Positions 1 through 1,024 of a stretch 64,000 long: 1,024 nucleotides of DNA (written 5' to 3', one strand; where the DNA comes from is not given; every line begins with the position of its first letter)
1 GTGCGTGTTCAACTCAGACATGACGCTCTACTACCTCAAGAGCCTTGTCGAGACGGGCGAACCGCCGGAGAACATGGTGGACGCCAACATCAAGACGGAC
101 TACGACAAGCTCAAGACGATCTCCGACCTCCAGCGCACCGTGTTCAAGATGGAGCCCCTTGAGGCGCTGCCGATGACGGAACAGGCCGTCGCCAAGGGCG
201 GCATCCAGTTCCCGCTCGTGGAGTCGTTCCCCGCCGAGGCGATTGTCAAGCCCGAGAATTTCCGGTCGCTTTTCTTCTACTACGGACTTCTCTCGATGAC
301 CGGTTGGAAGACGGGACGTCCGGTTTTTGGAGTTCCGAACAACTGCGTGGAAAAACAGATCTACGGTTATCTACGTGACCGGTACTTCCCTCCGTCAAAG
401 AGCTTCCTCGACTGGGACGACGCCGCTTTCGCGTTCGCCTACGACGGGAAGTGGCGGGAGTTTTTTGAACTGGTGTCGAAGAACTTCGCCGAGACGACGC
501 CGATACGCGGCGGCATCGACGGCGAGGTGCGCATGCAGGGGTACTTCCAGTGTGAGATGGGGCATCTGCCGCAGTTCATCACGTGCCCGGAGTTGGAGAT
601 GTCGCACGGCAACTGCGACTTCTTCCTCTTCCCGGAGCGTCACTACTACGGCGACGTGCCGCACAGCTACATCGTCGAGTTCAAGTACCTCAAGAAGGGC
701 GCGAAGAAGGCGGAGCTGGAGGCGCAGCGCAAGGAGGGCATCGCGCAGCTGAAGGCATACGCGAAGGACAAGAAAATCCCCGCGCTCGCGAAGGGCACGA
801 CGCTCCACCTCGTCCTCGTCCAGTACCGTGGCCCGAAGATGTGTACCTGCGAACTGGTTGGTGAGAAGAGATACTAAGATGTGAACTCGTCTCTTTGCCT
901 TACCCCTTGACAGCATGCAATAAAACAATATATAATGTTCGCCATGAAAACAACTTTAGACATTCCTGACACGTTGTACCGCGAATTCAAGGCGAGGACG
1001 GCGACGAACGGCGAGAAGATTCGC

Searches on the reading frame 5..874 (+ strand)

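Call 22: search_protein_families(library=pfam, proteins=[window:5-874:+], max_evalue=0.001)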
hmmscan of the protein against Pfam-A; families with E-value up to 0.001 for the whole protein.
window:5-874:+ (290 aa): 1 family
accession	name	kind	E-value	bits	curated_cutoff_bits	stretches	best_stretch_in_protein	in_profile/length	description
PF08011.17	PDDEXK_9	-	1e-11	45.2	25.5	1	190-281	19-102/105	PD-(D/E)XK nuclease superfamily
